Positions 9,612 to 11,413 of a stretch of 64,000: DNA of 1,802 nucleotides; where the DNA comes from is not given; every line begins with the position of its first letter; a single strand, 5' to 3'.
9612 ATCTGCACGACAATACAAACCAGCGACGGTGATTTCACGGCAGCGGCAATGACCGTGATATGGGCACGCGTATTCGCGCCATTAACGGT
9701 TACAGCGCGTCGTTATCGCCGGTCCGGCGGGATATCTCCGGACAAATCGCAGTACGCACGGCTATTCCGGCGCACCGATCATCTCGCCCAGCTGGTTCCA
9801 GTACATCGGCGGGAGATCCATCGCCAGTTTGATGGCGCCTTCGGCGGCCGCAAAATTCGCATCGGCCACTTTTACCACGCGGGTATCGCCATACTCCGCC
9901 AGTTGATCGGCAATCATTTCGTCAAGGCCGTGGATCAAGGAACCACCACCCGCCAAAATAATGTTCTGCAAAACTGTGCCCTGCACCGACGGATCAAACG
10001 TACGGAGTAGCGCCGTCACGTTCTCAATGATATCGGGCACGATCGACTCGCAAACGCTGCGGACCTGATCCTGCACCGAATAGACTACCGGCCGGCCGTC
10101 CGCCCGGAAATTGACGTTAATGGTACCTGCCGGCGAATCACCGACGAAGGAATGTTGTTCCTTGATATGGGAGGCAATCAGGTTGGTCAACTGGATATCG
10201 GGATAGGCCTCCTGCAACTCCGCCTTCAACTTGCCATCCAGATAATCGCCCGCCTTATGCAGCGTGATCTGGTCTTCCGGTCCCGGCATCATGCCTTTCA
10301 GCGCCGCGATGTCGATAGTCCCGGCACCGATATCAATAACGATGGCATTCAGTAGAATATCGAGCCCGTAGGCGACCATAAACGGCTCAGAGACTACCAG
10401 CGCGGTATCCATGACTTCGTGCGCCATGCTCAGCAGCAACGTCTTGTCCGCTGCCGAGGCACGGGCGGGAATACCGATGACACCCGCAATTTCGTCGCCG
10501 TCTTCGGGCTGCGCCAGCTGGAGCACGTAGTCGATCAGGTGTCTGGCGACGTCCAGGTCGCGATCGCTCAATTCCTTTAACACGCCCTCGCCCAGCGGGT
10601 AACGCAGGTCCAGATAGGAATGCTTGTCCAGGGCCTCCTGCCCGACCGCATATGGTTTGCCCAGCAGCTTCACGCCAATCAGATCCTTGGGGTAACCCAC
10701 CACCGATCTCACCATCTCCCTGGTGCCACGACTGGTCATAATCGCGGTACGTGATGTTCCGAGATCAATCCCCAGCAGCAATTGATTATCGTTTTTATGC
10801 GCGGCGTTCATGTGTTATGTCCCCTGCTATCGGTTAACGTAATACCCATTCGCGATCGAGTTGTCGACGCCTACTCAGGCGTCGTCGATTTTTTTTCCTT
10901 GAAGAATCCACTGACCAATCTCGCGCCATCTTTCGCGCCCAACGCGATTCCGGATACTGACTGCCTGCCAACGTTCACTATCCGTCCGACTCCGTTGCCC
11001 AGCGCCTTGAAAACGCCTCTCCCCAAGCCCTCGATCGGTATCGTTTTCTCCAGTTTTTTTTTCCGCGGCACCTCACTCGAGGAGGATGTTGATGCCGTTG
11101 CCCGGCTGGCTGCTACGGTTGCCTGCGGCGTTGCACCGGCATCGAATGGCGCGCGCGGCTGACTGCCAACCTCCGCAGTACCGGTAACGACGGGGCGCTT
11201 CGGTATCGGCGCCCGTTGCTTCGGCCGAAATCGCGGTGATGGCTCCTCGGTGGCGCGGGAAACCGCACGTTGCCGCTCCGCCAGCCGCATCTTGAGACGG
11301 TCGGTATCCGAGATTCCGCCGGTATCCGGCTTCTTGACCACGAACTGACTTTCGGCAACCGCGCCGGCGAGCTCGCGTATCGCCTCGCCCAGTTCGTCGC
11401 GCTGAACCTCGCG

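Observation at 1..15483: Near-complete mamAB-type magnetosome operon (mamI-E-X-K-L-M-N-O-P-A-Q-R-B-S) next to a cbbLSQO autotrophy locus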

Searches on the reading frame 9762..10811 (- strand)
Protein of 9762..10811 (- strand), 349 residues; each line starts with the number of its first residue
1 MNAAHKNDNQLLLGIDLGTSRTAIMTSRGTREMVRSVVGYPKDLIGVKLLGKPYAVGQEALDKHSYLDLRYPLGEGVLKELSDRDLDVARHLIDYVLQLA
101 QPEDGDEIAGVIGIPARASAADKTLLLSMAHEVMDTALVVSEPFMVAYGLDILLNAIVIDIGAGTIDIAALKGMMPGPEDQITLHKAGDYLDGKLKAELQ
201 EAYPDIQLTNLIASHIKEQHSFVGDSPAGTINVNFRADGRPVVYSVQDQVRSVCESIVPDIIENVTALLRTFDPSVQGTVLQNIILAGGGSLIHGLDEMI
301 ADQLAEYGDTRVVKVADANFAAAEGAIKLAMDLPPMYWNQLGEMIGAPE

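Call 4: search_protein_families(library=pfam, proteins=[window:9762-10811:-], max_evalue=0.01)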
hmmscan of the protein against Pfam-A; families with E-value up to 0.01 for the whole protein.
window:9762-10811:- (349 aa): 8 families
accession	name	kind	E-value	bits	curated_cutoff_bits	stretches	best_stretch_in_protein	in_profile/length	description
PF06723.19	MreB_Mbl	-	7.6e-20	71.4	27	1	13-328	4-317/327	MreB/Mbl protein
PF00022.25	Actin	-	1.1e-11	44.4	27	2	31-218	27-206/410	Actin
PF25229.1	Salactin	-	2.9e-05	23.7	27.1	1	206-332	201-333/335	Salactin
PF08841.16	DDR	-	6.7e-05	22.5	24.6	1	251-308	244-302/328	Diol dehydratase reactivase ATPase-like domain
PF11104.14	PilM_2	-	0.00047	19.6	27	1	258-305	252-299/340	Type IV pilus assembly protein PilM;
PF21522.3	MreB-like_C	-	0.0007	20.6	27.8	0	158-293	1-116/123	Archaeal actin homologue MreB-like, C-terminal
PF14450.12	FtsA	-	0.0014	19.4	31.8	0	157-325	1-127/127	Cell division protein FtsA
PF25216.1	Volactin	-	0.0037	17.2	35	0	244-308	233-295/321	Volactin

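Call 5: search_protein_families(library=ncbifam, proteins=[window:9762-10811:-], max_evalue=0.01)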
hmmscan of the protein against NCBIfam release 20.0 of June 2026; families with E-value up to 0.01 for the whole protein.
window:9762-10811:- (349 aa): 13 families
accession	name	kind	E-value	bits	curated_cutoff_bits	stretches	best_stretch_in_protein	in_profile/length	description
NF040964.1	MamK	subfamily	4.4e-144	479.6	400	1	11-345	1-334/335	MamK family actin-like protein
NF053558.1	BeeR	equivalog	2.1e-57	194.7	530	1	11-339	1-346/349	BeeR family actin-like protein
NF010539.0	PRK13927.1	subfamily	2.5e-18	66.1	293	1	13-304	9-304/339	rod shape-determining protein MreB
TIGR00904.1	mreB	subfamily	8.9e-13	48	365.75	1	13-303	5-303/334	MreB/Mrl family cell shape determining protein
NF010540.1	PRK13929.1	exception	1e-10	41.2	515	1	13-304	7-302/334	rod-share determining protein MreBH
NF053533.1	salactin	equivalog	1.8e-07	30.6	400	1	14-331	5-333/335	actin-like salactin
NF011660.0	PRK15080.1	equivalog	1.2e-06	28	182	0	134-172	122-159/277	ethanolamine utilization protein EutJ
TIGR01175.1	pilM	subfamily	1.8e-05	23.9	133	1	218-305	243-307/348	type IV pilus assembly protein PilM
TIGR01174.1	ftsA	equivalog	0.0002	20.6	175.85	1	156-306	198-340/371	cell division protein FtsA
TIGR03739.1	PRTRC_D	hypoth_equivalog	0.00042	19.4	214.8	1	156-328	169-316/320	PRTRC system protein D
TIGR02529.1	EutJ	subfamily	0.00058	19.4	152.1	0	128-172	83-126/239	ethanolamine utilization protein EutJ family protein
NF003520.0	PRK05183.1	subfamily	0.00077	18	620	0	91-301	133-354/621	Fe-S protein assembly chaperone HscA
TIGR01991.1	HscA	equivalog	0.0023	16.5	708.55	1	88-302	110-335/600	Fe-S protein assembly chaperone HscA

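Call 8: find_encoding_contigs(protein=window:9762-10811:-, flank=10000, max_places=6)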
Protein window:9762-10811:- (349 aa): 8 contigs read that carry it; 3 places shown.
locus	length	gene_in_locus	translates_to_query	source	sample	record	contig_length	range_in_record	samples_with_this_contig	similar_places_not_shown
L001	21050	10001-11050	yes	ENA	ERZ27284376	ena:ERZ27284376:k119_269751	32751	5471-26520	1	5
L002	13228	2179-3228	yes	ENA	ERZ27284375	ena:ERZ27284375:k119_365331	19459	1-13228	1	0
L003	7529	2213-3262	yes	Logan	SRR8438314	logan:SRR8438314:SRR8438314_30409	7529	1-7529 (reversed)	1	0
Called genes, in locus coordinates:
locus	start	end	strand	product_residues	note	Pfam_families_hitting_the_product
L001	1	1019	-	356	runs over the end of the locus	PF02463:SMC_N (faint), PF00005:ABC_tran, PF13304:AAA_21 (weak), PF08402:TOBE_2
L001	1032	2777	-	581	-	PF00528:BPD_transp_1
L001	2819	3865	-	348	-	PF01547:SBP_bac_1, PF13531:SBP_bac_11, PF13416:SBP_bac_8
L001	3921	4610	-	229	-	-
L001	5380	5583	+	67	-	PF26391:MamI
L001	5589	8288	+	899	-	PF00089:Trypsin, PF13365:Trypsin_2, PF18509:MCR, PF00595:PDZ (weak), PF13180:PDZ_2, PF17820:PDZ_6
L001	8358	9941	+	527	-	-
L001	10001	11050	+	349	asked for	PF06723:MreB_Mbl, PF00022:Actin (faint)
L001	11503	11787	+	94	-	PF06305:LapA_dom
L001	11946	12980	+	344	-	PF01545:Cation_efflux, PF16916:ZT_dimer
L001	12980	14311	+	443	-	PF02040:ArsB (weak), PF03600:CitMHS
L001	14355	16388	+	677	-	PF00089:Trypsin (weak), PF13365:Trypsin_2, PF01925:TauE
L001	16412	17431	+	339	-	PF18509:MCR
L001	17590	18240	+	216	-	-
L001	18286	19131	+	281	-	PF04011:LemA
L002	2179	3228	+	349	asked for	PF06723:MreB_Mbl, PF00022:Actin (faint)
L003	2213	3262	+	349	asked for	PF06723:MreB_Mbl, PF00022:Actin (faint)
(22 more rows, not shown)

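Call 9: find_homologous_proteins(query=window:9762-10811:-, max_evalue=1e-30)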
Query window:9762-10811:- (349 aa): 4147 proteins with E <= 1e-30 among 8000 candidates; the best 120 are listed.
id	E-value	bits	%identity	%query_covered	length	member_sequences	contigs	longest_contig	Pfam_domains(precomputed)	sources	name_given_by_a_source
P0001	1.3e-223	759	100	100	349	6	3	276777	PF06723.20,PF00022.26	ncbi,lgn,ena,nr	ncbi:MAG: Actin-like ATPase [Gammaproteobacteria bacterium]|nr:MAG: Actin-like ATPase [Gammaproteoba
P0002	1.0e-137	477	63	97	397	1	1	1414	PF25216.1,PF06723.20,PF25229.2,PF00022.26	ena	-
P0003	1.7e-136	473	61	99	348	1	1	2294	PF06723.20,PF25229.2,PF00022.26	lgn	-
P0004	1.1e-130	454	62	97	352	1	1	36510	PF06723.20,PF25229.2,PF00022.26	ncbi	ncbi:MAG: rod shape-determining protein [Alphaproteobacteria bacterium]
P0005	9.7e-130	451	60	97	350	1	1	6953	PF25216.1,PF06723.20,PF00022.26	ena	-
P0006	1.8e-128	446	60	97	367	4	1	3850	PF06723.20,PF25229.2,PF00022.26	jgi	-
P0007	1.9e-128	446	59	97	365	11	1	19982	PF06723.20,PF25229.2,PF00022.26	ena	-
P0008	9.3e-128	444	61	96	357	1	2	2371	PF06723.20,PF25229.2,PF00022.26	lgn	-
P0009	3.2e-127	442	58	97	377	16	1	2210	PF22128.3,PF06723.20,PF25229.2,PF00022.26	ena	-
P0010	3.8e-126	439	56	97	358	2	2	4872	PF06723.20,PF14450.13,PF00022.26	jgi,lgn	jgi:rod shape-determining protein MreB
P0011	1.0e-125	437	57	97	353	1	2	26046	PF25216.1,PF06723.20,PF25229.2,PF00022.26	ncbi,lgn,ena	-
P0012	1.8e-125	437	59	97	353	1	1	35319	PF06723.20,PF00022.26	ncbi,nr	ncbi:MAG: rod shape-determining protein [Alphaproteobacteria bacterium]|nr:rod shape-determining pro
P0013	2.6e-124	433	58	97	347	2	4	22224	PF25216.1,PF06723.20,PF25229.2,PF00022.26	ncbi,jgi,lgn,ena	jgi:rod shape-determining protein MreB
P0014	1.6e-123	430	58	97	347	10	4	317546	PF25216.1,PF06723.20,PF25229.2,PF00022.26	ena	-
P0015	3.1e-123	429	57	98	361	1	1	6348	PF25216.1,PF06723.20,PF14450.13,PF00022.26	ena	-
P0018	1.6e-121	424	56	98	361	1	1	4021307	PF25216.1,PF06723.20,PF25229.2,PF00022.26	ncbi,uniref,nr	ncbi:MamK family actin-like protein [Magnetospira sp. QH-2]|uniref:MamK family actin-like protein n=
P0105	2.6e-111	390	57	98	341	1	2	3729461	PF06723.20,PF00022.26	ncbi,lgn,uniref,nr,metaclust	ncbi:MAG: rod shape-determining protein [Gammaproteobacteria bacterium SHHR-1]|uniref:MamK family ac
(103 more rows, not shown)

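Call 11: find_related_loci(query=window:9762-10811:-, collection=genome_contigs, flank=10000)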
Query window:9762-10811:- (349 aa) in genome_contigs; peptide patterns used: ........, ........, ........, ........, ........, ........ (x = any residue, [..] = any of these).
82 stretches matched a pattern; 7 encode a relative of the query (tblastn E <= 1e-3); 7 distinct loci.
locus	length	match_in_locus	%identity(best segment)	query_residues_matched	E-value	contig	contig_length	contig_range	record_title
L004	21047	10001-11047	98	1-349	0e+0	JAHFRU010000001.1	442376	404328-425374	MAG: Gammaproteobacteria bacterium isolate nzgw581 NODE_4_length_442377_cov_9.426384, whole genome shotgun sequence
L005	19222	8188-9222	54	1-346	1e-124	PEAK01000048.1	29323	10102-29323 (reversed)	MAG: Magnetococcales bacterium isolate HA3dbin1 scaffold75, whole genome shotgun sequence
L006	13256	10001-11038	54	1-347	3e-124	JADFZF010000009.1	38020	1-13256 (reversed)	MAG: Magnetococcales bacterium isolate nHA5abin3 nHA5a_bin3_NODE_9_length_38020_cov_7.141686, whole genome shotgun seque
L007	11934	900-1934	53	1-346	4e-123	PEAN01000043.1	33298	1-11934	MAG: Magnetococcales bacterium DCbin4 scaffold152, whole genome shotgun sequence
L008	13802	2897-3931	53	1-346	8e-123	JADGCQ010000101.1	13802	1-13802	MAG: Magnetococcales bacterium isolate nWRX3bin6 nWRX3_bin6_NODE_101_length_13802_cov_185.991635, whole genome shotgun s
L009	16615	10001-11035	53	1-346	1e-122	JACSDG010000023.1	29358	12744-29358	MAG: Magnetococcales bacterium isolate C5_bin.1 scaffold_37, whole genome shotgun sequence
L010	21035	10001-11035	51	1-346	2e-118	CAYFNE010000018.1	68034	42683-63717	MAG TPA_asm: uncultured Magnetococcales bacterium isolate ERP019367_co2_107 genome assembly, contig: NODE_419_length_680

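Call 40: find_encoding_contigs(protein=P0004, flank=10000, max_places=1)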
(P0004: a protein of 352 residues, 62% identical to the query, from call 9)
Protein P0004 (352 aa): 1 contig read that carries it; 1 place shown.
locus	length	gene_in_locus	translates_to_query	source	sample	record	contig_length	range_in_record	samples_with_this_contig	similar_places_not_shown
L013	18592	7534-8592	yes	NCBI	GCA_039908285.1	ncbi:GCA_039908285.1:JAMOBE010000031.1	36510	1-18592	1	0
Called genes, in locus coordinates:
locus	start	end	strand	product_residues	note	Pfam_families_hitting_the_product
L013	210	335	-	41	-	PF00444:Ribosomal_L36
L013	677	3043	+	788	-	PF08448:PAS_4 (faint), PF13426:PAS_9 (faint), PF02518:HATPase_c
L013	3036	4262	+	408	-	PF00072:Response_reg, PF08668:HDOD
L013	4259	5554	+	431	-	PF00072:Response_reg, PF13487:HD_5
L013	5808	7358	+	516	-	PF00805:Pentapeptide, PF13576:Pentapeptide_3 (faint), PF13599:Pentapeptide_4 (weak), PF00805:Pentapeptide, PF13599:Pentapeptide_4 (weak), PF00805:Pentapeptide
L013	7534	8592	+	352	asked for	PF00022:Actin (weak), PF06723:MreB_Mbl, PF25229:Salactin (faint)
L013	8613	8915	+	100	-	-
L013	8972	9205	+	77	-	PF06305:LapA_dom (weak)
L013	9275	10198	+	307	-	PF01545:Cation_efflux, PF16916:ZT_dimer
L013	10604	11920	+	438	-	PF03600:CitMHS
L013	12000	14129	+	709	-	PF13365:Trypsin_2, PF01925:TauE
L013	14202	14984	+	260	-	PF13180:PDZ_2 (weak), PF18509:MCR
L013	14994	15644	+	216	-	PF13432:TPR_16 (weak), PF13432:TPR_16, PF14559:TPR_19 (weak), PF00515:TPR_1, PF07719:TPR_2 (weak), PF13181:TPR_8 (weak), PF13424:TPR_12 (weak), PF13414:TPR_11, +12 more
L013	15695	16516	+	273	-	PF04011:LemA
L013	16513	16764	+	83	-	PF12728:HTH_17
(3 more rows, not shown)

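Call 41: find_encoding_contigs(protein=P0105, flank=10000, max_places=1)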
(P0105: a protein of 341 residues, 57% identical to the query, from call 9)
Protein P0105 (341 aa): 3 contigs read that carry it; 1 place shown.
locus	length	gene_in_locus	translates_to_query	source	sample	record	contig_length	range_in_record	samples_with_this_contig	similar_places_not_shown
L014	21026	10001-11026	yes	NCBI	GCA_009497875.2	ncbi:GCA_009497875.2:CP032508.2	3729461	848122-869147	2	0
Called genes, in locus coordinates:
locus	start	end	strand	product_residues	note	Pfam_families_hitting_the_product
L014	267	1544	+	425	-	-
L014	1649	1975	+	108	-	PF09685:MamF_MmsF (weak)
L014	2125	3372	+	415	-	PF07690:MFS_1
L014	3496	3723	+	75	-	PF26391:MamI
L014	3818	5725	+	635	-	PF00089:Trypsin, PF13365:Trypsin_2, PF18509:MCR, PF00595:PDZ (weak), PF13180:PDZ_2, PF17820:PDZ_6, PF13180:PDZ_2 (weak), PF17820:PDZ_6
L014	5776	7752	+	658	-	-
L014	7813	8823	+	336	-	PF00022:Actin, PF06723:MreB_Mbl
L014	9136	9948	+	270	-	-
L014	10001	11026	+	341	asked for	PF06723:MreB_Mbl, PF00022:Actin (faint)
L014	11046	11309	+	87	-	-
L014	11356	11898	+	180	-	-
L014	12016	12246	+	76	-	-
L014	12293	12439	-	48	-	-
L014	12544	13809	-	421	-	PF13785:DUF4178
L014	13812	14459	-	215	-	PF26040:Zn_ribbon_CLPX_N (weak), PF13785:DUF4178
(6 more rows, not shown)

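Call 43: find_encoding_contigs(protein=P0018, flank=10000, max_places=1)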
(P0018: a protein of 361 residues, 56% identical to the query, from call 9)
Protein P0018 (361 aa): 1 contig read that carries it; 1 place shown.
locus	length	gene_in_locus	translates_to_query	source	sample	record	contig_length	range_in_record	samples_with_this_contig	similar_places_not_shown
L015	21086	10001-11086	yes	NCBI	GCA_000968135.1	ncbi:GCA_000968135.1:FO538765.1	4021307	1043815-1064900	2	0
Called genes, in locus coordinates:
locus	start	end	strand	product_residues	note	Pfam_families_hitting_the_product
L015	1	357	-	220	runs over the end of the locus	PF17200:sCache_2 (weak), PF08269:dCache_2, PF17201:Cache_3-Cache_2 (weak)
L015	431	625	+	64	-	-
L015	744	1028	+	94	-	-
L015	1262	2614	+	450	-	-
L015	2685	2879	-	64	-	-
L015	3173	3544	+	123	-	-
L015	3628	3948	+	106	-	PF09685:MamF_MmsF (weak)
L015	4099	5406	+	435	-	PF07690:MFS_1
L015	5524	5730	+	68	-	PF26391:MamI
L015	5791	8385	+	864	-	-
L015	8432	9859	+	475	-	-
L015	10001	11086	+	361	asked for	PF00022:Actin, PF06723:MreB_Mbl, PF25216:Volactin (weak), PF25229:Salactin (weak)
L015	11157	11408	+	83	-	PF06305:LapA_dom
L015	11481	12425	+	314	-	PF01545:Cation_efflux, PF16916:ZT_dimer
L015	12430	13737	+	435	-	PF02040:ArsB, PF03600:CitMHS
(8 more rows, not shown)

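Call 76: find_encoding_contigs(protein=P0005, flank=10000, max_places=2)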
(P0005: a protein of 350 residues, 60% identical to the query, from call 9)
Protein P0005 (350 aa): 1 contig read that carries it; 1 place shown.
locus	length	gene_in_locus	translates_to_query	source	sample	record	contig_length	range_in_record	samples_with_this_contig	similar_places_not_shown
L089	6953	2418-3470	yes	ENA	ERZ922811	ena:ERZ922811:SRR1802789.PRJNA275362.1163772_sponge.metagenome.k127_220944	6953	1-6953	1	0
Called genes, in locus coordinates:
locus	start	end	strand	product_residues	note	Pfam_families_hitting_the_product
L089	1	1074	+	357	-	?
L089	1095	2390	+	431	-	-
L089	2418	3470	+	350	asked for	PF06723:MreB_Mbl, PF00022:Actin, PF25216:Volactin (weak)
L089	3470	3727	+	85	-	-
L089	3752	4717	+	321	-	PF01545:Cation_efflux, PF16916:ZT_dimer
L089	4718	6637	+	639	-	PF13365:Trypsin_2, PF01925:TauE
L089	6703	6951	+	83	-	?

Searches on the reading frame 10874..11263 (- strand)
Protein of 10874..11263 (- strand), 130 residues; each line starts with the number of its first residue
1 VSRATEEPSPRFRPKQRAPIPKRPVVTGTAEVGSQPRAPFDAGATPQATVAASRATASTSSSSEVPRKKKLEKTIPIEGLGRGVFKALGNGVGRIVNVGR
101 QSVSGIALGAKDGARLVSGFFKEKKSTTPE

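Call 64: search_protein_representatives(protein=window:10874-11263:-)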
Query: 130 residues. Proteins with E-value up to 0.001 (for the whole library): 3; up to 1e-10: 2; up to 1e-30: 2. The best 3 are listed.
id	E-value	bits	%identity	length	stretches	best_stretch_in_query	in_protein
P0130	3.2e-72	256.7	79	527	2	1-130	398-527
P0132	1.1e-46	174.3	75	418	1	1-129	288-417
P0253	6.4e-04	36.4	31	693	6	74-120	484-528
